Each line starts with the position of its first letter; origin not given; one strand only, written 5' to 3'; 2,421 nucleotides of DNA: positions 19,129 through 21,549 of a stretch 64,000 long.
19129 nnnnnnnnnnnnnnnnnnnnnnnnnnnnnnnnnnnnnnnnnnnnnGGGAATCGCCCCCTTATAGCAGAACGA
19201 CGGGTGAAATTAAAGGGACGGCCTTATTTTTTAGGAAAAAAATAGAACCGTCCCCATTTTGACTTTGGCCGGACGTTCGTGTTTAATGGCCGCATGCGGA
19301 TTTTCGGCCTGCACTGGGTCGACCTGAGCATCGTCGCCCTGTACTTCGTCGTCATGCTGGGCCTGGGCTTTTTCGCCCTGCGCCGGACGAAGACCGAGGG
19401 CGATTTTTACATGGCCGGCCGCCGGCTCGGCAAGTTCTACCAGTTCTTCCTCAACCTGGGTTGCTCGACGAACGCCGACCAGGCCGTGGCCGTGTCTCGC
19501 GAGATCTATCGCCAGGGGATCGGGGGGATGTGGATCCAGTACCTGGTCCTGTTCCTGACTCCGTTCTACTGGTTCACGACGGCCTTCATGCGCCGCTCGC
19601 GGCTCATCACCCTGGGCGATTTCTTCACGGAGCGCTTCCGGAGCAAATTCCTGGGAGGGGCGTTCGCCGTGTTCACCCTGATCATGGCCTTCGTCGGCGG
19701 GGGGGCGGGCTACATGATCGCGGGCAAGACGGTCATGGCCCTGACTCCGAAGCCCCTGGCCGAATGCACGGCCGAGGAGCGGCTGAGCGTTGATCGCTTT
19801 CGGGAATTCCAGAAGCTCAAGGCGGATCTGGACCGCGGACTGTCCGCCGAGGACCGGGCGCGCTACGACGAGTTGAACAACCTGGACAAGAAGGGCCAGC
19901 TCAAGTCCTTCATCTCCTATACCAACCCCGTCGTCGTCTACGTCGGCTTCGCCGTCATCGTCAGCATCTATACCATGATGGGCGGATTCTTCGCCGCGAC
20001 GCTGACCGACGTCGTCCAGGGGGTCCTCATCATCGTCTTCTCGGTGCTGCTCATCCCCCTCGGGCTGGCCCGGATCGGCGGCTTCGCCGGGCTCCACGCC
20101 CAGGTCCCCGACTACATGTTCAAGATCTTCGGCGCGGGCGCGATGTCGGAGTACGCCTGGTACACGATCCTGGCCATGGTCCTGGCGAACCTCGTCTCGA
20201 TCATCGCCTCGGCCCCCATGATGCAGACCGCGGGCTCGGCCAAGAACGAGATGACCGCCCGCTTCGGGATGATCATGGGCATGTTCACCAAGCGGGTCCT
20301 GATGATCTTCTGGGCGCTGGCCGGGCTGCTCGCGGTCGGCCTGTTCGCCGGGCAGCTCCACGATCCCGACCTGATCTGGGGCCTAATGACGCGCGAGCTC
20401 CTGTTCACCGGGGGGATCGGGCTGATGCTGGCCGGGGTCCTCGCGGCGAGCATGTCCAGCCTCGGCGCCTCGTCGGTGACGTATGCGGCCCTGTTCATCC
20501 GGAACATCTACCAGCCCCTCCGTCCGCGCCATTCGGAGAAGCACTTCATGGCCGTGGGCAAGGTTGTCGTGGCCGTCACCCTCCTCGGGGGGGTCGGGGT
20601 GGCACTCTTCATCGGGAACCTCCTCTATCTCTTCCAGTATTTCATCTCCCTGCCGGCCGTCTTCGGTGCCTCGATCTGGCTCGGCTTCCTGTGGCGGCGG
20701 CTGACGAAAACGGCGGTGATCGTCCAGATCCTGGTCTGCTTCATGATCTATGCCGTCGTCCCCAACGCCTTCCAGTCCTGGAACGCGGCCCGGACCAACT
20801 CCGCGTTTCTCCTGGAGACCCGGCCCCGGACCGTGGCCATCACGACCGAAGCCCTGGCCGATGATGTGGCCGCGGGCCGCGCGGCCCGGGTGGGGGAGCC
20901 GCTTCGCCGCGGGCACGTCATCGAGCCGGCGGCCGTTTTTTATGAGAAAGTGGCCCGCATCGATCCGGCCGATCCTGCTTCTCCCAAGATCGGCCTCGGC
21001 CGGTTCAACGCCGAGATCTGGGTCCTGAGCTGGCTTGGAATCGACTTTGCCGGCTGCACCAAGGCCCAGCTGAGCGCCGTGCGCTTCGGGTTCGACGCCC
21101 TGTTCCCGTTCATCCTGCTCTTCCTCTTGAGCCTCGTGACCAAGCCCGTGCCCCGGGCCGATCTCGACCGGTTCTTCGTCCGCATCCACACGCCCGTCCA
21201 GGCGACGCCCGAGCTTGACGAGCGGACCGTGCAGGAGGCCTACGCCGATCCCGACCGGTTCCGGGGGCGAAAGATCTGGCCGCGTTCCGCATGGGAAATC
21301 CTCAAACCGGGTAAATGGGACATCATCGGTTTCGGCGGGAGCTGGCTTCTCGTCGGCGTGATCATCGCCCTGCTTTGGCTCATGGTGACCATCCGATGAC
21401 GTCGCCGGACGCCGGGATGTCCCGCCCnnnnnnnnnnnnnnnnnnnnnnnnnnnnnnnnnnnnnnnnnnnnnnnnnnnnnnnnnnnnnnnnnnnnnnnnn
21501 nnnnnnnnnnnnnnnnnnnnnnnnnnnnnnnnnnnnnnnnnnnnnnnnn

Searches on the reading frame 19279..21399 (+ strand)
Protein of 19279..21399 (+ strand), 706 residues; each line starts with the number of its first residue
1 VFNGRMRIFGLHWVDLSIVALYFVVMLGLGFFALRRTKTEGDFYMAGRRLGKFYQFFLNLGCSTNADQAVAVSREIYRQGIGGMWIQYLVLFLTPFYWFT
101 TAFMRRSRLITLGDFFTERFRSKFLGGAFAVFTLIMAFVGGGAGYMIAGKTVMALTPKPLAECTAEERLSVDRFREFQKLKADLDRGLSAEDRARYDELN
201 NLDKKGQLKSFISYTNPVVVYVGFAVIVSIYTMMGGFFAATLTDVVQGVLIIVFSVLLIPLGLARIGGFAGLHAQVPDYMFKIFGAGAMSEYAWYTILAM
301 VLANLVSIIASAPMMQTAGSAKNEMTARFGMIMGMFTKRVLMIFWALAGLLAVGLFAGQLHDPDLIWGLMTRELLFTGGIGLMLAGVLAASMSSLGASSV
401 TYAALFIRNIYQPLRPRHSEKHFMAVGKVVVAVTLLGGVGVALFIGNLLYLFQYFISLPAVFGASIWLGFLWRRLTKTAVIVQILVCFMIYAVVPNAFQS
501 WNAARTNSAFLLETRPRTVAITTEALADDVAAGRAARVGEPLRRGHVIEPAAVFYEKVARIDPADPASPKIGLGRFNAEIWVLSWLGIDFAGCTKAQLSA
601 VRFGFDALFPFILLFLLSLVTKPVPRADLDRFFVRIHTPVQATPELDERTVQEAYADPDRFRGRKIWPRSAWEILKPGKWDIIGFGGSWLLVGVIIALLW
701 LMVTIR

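Call 36: search_protein_families(library=pfam, proteins=[window:19279-21399:+], max_evalue=0.00001)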
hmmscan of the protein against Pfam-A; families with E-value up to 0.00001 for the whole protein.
window:19279-21399:+ (706 aa): 1 family
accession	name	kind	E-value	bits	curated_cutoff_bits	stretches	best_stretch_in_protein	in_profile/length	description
PF00474.23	SSF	-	9.8e-17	61.3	22.8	1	223-478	126-397/406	Sodium:solute symporter family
